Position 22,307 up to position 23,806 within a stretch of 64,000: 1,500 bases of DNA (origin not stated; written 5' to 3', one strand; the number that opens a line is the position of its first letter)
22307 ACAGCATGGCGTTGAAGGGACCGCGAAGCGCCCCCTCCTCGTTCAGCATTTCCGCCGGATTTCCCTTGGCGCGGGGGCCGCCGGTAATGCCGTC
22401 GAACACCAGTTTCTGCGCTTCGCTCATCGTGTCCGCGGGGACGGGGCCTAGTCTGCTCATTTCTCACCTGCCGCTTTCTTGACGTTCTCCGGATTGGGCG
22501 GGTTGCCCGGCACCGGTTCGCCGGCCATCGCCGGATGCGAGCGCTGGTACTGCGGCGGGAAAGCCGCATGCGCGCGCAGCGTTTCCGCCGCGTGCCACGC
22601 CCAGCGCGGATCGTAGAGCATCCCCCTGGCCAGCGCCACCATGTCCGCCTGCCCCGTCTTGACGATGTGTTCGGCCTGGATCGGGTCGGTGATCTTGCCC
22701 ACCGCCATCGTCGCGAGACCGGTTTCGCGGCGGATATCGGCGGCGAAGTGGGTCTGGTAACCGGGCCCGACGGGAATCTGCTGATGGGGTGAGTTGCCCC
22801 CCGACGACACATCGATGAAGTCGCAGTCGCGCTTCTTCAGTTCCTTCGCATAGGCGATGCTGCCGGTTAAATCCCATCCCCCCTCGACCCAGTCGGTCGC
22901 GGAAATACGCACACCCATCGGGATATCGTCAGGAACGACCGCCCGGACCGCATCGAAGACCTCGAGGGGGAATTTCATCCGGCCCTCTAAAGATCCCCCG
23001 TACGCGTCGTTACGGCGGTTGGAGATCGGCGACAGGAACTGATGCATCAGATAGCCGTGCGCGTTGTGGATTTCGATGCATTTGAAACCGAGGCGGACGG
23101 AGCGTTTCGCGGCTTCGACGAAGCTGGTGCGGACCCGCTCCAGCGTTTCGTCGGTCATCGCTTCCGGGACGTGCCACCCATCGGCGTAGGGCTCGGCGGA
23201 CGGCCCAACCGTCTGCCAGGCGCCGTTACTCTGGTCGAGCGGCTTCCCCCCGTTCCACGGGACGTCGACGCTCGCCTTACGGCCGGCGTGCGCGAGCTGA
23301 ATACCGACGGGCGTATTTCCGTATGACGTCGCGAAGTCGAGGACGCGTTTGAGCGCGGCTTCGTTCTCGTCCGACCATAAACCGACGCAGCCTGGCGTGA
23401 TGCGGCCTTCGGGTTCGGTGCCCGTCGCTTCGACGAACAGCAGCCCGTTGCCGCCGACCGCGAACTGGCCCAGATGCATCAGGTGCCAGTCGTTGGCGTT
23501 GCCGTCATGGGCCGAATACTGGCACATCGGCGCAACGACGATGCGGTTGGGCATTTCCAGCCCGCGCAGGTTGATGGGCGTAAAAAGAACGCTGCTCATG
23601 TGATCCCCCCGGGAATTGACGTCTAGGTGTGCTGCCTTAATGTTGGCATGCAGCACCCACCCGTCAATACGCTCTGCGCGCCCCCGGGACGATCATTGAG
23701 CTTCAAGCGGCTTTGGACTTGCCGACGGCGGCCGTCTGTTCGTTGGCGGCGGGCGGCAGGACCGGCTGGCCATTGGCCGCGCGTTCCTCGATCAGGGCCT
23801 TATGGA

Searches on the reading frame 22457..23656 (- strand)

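Call 4: search_protein_families(library=pfam, proteins=[window:22457-23656:-])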
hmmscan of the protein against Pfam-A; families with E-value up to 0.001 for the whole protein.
window:22457-23656:- (399 aa): 1 family
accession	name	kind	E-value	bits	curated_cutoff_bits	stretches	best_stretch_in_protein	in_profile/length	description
PF00724.26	Oxidored_FMN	-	9.7e-65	219.5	27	1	24-360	2-339/342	NADH:flavin oxidoreductase / NADH oxidase family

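Call 5: search_protein_families(library=ncbifam, proteins=[window:22457-23656:-])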
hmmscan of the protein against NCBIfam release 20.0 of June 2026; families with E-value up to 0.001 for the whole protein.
window:22457-23656:- (399 aa): 8 families
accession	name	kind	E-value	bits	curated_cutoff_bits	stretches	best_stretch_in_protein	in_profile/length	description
NF006101.0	PRK08255.1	equivalog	2.6e-126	422.7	1078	1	19-374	394-749/768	bifunctional salicylyl-CoA 5-hydroxylase/oxidoreductase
NF010047.0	PRK13523.1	equivalog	1.4e-96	323.5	431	1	20-373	1-337/339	NADPH dehydrogenase NamA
NF041087.1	bile_acid_BaiCD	equivalog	3.8e-60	203.7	825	1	24-358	4-330/642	bile acid Fe-S flavoenzyme BaiCD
TIGR03997.1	mycofact_OYE_2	equivalog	2.1e-58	198.2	793.15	1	24-358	2-329/645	mycofactocin system FadH/OYE family oxidoreductase 2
NF007899.0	PRK10605.1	subfamily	3.5e-35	121.9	403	1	22-368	4-345/365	N-ethylmaleimide reductase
NF045592.1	bili_reduct_N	equivalog_domain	6.9e-33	114.3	425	1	24-357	2-331/363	bilirubin reductase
NF045599.1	bili_reduct_long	exception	1.1e-31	109.9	750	1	24-358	1-333/641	bilirubin reductase, long form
TIGR03996.1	mycofact_OYE_1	hypoth_equivalog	2e-15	56.3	627.9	1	27-358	5-324/633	mycofactocin system FadH/OYE family oxidoreductase 1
